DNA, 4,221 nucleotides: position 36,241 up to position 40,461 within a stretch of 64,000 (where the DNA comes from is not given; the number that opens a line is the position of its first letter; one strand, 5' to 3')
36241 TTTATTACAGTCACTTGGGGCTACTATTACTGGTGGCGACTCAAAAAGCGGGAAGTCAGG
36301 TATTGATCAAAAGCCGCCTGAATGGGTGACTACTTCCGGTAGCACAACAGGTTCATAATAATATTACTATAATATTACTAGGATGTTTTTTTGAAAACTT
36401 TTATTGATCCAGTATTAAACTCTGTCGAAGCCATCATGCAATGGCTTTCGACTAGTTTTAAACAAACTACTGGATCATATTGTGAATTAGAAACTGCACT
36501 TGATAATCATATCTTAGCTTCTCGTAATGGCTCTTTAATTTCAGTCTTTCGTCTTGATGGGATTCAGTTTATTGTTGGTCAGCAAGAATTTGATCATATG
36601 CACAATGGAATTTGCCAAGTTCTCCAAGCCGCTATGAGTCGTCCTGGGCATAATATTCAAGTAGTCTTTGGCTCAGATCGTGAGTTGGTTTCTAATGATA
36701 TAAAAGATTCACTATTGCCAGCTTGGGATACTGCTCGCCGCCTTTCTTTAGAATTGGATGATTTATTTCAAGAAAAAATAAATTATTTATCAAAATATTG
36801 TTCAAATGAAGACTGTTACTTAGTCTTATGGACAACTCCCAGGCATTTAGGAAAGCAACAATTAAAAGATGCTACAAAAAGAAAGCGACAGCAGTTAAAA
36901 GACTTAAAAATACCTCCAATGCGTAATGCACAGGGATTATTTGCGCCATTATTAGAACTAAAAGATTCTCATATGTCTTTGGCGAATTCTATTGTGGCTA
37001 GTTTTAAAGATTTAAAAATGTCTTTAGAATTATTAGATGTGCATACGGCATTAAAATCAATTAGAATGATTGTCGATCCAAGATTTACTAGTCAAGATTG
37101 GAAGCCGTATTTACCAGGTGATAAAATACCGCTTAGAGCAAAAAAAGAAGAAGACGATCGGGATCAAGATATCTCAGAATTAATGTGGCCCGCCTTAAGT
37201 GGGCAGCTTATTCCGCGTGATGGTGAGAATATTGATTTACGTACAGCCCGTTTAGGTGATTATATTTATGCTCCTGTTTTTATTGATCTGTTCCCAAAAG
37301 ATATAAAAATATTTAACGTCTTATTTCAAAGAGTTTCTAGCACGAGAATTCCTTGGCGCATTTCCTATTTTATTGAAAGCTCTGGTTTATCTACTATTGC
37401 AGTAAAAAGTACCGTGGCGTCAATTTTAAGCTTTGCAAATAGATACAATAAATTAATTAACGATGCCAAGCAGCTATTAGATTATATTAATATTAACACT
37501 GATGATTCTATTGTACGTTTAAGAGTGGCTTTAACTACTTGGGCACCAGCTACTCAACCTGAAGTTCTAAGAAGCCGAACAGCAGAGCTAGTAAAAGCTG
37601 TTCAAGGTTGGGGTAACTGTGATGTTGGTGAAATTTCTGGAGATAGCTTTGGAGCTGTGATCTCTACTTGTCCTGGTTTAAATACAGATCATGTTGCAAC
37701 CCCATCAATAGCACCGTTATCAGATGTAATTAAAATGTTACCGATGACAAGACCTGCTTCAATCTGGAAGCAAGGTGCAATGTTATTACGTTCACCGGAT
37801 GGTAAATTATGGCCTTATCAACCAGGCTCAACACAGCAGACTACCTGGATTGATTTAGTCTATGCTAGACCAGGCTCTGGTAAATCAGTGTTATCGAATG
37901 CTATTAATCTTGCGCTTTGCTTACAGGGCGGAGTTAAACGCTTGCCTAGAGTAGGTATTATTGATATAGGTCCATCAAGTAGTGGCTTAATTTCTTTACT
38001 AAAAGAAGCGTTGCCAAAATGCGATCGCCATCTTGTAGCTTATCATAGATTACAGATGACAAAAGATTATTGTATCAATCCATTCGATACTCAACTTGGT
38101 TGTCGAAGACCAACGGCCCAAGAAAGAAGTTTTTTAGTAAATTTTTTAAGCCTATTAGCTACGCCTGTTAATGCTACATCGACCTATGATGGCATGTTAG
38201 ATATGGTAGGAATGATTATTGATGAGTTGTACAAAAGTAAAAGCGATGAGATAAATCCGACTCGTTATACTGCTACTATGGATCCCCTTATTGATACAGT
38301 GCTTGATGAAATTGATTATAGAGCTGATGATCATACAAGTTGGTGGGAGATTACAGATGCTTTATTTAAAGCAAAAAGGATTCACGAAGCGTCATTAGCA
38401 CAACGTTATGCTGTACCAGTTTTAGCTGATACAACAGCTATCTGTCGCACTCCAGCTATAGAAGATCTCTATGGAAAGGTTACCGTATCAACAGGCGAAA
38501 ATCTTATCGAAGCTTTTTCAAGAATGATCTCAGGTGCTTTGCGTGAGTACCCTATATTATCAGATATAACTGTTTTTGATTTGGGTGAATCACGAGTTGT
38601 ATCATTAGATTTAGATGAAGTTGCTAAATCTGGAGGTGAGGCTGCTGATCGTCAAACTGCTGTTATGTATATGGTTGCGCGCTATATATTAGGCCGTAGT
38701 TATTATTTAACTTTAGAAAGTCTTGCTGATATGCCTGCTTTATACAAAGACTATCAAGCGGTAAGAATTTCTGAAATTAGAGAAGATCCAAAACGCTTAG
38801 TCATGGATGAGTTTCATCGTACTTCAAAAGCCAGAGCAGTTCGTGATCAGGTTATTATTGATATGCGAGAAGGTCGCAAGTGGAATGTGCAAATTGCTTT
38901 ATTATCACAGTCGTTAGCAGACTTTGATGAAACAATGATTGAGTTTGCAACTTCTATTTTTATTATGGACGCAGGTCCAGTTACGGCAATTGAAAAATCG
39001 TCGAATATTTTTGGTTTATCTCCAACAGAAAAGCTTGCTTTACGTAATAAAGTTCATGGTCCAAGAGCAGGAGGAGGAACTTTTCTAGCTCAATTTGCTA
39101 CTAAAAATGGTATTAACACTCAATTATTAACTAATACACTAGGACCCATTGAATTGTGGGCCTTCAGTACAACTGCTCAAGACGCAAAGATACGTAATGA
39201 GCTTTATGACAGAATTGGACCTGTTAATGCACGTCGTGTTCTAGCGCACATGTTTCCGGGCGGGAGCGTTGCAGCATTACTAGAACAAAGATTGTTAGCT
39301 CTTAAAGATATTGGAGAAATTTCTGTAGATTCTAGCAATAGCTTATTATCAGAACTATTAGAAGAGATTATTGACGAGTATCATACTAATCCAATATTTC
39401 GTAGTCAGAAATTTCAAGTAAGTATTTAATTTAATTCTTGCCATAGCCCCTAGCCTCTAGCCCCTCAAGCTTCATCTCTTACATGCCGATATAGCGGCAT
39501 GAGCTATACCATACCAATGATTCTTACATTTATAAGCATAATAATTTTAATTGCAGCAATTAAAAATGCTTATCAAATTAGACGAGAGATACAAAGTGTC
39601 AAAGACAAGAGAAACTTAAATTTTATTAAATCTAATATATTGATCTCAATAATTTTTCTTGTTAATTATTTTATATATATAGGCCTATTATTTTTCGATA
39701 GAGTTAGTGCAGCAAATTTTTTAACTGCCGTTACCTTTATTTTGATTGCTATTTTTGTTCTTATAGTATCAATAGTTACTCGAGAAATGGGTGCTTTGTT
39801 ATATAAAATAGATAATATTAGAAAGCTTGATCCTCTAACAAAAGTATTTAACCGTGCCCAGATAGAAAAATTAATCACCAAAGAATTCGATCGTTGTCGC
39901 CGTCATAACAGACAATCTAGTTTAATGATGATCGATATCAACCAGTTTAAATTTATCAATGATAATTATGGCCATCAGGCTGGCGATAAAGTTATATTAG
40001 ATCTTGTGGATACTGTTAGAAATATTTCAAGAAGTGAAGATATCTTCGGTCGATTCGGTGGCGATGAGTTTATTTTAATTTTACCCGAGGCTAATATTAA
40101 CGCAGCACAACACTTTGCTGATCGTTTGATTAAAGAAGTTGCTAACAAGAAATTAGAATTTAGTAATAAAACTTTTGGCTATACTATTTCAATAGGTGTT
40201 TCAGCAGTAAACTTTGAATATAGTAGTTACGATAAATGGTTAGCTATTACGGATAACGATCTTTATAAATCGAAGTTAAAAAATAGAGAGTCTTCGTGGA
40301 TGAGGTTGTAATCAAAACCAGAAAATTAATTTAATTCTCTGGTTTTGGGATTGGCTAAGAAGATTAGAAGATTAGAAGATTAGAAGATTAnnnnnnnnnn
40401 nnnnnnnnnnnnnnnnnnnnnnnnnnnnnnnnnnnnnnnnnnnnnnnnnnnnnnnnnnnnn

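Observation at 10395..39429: Single contiguous, compact Dot/Icm type IVB secretion locus with non-canonical architecture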

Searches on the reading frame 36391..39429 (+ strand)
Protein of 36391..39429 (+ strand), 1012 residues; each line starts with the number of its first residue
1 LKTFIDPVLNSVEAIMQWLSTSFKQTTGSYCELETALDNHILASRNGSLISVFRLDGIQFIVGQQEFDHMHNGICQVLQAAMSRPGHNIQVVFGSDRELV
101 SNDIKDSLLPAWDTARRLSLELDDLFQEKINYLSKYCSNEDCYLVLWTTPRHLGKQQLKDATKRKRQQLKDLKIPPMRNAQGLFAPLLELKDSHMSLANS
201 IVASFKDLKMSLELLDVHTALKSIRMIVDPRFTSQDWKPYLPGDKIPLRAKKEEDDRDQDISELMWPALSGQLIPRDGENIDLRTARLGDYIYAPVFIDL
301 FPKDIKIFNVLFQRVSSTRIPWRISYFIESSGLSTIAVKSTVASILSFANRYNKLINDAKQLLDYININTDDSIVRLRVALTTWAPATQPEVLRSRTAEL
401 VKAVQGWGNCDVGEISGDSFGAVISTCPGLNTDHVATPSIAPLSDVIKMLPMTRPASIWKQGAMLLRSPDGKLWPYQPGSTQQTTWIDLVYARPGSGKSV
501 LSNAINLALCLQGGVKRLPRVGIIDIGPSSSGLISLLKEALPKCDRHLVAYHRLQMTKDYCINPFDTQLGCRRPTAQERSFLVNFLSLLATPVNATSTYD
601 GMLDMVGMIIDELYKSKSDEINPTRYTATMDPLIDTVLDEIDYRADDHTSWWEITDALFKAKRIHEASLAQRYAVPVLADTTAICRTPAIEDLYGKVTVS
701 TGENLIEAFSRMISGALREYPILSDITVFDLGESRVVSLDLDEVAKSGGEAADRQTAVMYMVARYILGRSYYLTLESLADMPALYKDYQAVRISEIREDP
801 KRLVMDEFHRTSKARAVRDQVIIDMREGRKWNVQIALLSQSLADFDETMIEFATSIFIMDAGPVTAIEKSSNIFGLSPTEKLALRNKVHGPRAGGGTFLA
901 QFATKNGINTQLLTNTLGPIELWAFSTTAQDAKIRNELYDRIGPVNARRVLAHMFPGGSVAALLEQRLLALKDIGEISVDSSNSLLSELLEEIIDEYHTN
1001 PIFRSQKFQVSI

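Call 5: search_protein_families(library=pfam, proteins=[window:36391-39429:+], max_evalue=0.01)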
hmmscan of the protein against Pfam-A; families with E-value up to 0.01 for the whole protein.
window:36391-39429:+ (1012 aa): 0 families

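Call 9: search_protein_families(library=ncbifam, proteins=[window:36391-39429:+], max_evalue=0.01)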
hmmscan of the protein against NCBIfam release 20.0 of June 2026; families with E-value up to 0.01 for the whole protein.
window:36391-39429:+ (1012 aa): 2 families
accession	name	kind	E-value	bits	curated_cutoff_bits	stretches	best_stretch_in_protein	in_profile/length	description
TIGR00929.1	VirB4_CagE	subfamily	4.8e-08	31.7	643.1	1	29-172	10-147/792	VirB4 family type IV secretion/conjugal transfer ATPase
TIGR02746.1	TraC-F-type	equivalog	3.2e-07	28.7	567.05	1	446-625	391-554/800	type IV secretion system protein TraC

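Call 21: search_solved_structures(query=window:36391-39429:+, max_evalue=1)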
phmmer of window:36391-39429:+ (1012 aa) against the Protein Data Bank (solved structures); distinct sequences matched with E-value up to 1: 0.

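Call 22: search_dna_similar(query=window:36391-39429:+, collection=plasmids, mode=protein, max_rows=12, rows=spread)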
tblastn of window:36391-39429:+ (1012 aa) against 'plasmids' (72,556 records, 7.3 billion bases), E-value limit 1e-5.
Records with a match: 3783; places in all: 3829; records where one place covers at least 80% of the query: 3707.
Best place of each record, by identity: <60% 3783.
By first word of the organism name: Escherichia 1377; Klebsiella 918; Salmonella 449; Enterobacter 180; Acinetobacter 129; Serratia 127; Pseudomonas 117; Shigella 110; Citrobacter 76; Vibrio 32; and 79 more.
By predicted mobility (MOB-suite, as given by PLSDB): conjugative 3221; non-mobilizable 318; mobilizable 244.
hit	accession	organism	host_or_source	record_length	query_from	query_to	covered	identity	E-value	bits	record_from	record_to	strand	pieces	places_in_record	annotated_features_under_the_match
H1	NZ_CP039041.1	Piscirickettsia salmonis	Salmo salar,cell culture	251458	4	966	95%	45.9%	0e+0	887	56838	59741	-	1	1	ATPase AAA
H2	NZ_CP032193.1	Salmonella enterica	-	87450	40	969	92%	30.0%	2e-103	364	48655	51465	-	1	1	hypothetical protein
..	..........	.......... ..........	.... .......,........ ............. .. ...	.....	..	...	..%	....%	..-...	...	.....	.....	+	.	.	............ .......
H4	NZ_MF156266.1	Escherichia coli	Homo sapiens (healthy adult),feces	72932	40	969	92%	29.9%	1e-103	365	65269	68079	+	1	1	hypothetical protein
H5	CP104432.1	Shigella sonnei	Homo sapiens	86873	30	967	93%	28.1%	9e-92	329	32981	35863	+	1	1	ATP-binding protein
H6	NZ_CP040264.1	Escherichia coli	Bivalve mollusk,Whole organism,marine ...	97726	30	967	93%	27.8%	2e-93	334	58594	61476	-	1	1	hypothetical protein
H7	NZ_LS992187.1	Escherichia coli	-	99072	5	967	95%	26.2%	7e-86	311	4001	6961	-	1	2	traU: IncI1-type conjugal transfer protein TraU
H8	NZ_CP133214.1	Salmonella enterica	-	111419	5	967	95%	26.0%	4e-84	306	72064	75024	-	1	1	traU: IncI1-type conjugal transfer protein TraU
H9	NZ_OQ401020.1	Escherichia coli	-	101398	5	967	95%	25.7%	1e-84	308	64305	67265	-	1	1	traU: IncI1-type conjugal transfer protein TraU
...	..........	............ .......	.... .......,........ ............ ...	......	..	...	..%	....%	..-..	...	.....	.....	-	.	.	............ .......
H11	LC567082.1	Escherichia coli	Homo sapiens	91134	30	967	93%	26.0%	4e-85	309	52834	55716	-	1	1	traU: TraU nucleotide-binding protein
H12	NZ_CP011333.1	Escherichia coli O104:H4 str. C227-11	Homo sapiens,stool sample from a ...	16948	895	967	7%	39.7%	3e-8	66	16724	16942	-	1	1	none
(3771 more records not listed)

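Call 24: get_annotated_region(hit=H8, flank=20000)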
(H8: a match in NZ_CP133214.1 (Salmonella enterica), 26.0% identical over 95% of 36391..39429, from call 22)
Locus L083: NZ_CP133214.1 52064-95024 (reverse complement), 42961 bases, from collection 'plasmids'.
description: Salmonella enterica strain AJM4 plasmid pAJM4-2, complete sequence
organism: Salmonella enterica (NCBI taxid 28901)
taxonomy: Bacteria; Pseudomonadota; Gammaproteobacteria; Enterobacterales; Enterobacteriaceae; Salmonella; Salmonella enterica
host: -; source: -; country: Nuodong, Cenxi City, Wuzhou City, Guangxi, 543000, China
typing (MOB-suite, as given by PLSDB): conjugative; replicon IncI-gamma/K1; relaxase MOBP; mating-pair formation MPF_I
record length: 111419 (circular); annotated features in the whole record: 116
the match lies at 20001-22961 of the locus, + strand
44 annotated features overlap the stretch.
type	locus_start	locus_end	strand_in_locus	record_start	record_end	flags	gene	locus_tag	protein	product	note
CDS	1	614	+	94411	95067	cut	-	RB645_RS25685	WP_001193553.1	prepilin peptidase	-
CDS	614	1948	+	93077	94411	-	-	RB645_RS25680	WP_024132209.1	shufflon system plasmid conjugative transfer pilus tip adhesin PilV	-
CDS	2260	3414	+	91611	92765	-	-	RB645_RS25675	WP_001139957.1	site-specific integrase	GO:0015074 - DNA integration [Evidence IEA]; GO:0006310 - DNA recombination [Evidence IEA]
CDS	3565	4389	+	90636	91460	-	traE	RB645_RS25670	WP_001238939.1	conjugal transfer protein TraE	-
CDS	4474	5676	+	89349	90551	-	-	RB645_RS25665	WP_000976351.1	conjugal transfer protein TraF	-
CDS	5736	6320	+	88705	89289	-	-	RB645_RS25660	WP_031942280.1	histidine phosphatase family protein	-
CDS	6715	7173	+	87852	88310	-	traH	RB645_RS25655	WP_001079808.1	IncI1-type conjugal transfer lipoprotein TraH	-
CDS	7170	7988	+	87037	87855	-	traI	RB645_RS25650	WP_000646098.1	IncI1-type conjugal transfer lipoprotein TraI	-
CDS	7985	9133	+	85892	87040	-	traJ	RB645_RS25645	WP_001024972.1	plasmid transfer ATPase TraJ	-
CDS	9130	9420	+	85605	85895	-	-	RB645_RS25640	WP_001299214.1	hypothetical protein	-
CDS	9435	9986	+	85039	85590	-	-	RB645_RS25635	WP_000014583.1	phospholipase D family protein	-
CDS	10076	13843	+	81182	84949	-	-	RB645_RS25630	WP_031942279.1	LPD7 domain-containing protein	-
CDS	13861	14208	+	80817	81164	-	-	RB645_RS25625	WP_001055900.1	conjugal transfer protein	-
CDS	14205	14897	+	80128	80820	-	-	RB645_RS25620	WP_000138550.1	DotI/IcmL family type IV secretion protein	-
CDS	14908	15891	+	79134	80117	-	traN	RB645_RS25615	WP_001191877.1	IncI1-type conjugal transfer protein TraN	-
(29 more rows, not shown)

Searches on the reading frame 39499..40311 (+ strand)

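Call 5: search_protein_families(library=pfam, proteins=[window:39499-40311:+], max_evalue=0.01)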
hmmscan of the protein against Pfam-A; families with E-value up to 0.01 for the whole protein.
window:39499-40311:+ (270 aa): 2 families
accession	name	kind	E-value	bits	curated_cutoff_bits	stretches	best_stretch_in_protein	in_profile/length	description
PF00990.26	GGDEF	-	1.1e-39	136.2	23.8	1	110-264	3-160/161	Diguanylate cyclase, GGDEF domain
PF20197.3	DUF6560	-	0.00066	20.4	27.8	1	6-92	9-95/174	Family of unknown function (DUF6560)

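Call 9: search_protein_families(library=ncbifam, proteins=[window:39499-40311:+], max_evalue=0.01)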
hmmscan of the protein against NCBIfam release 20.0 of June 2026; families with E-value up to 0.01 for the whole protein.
window:39499-40311:+ (270 aa): 22 families
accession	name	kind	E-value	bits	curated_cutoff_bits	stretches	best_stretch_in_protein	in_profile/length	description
TIGR00254.1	GGDEF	domain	1.3e-44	151.9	37.4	1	110-266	7-164/168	diguanylate cyclase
NF038266.1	diguan_SiaD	equivalog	4.3e-42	144.2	290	1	99-264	85-250/252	biofilm regulation diguanylate cyclase SiaD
NF007135.0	PRK09581.1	equivalog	1.7e-37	129.3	474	1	110-265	294-451/457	PleD family two-component system response regulator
NF007599.0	PRK10245.1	equivalog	3.8e-35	121.1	402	1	79-264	177-365/371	diguanylate cyclase AdrA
NF047654.1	DiguCycDgcRLepto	equivalog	6.7e-35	120.4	500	1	100-264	125-291/295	diguanylate cyclase DgcR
NF007380.0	PRK09894.1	equivalog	7.8e-33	114.1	256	1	108-264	129-282/296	diguanylate cyclase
NF007423.1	PRK09966.1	equivalog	6.5e-32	110.9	325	1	110-259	241-390/390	diguanylate cyclase DgcN/YfiN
NF041606.1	dguan_cyc_DgcA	equivalog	5.3e-31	107.8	370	1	125-263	195-333/340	diguanylate cyclase DgcA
NF007298.0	PRK09776.1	equivalog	1.8e-30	105.6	1135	1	98-263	674-839/1111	diguanylate cyclase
NF011955.1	PRK15426.1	equivalog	5.1e-30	104.2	408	1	78-264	364-556/564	cellulose biosynthesis regulator diguanylate cyclase DgcQ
NF051473.1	DigCycDgcsShew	equivalog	6.5e-28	97.9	400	1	110-264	137-286/291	diguanylate cyclase DgcS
NF045675.1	PhdiestaseDibA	equivalog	3.1e-23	82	980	1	103-265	198-360/623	phosphodiesterase DibA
NF040885.1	diguan_DgcJ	equivalog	1.3e-20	73.7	500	1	102-264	337-491/493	diguanylate cyclase DgcJ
NF008467.0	PRK11359.1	equivalog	3.1e-19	68.5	857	1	103-236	371-500/800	oxygen-sensing cyclic-di-GMP phosphodiesterase DosP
NF047872.1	GGDEF_GdpS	equivalog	6e-19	68.4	400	1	37-262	112-343/355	GGDEF domain-containing protein GdpS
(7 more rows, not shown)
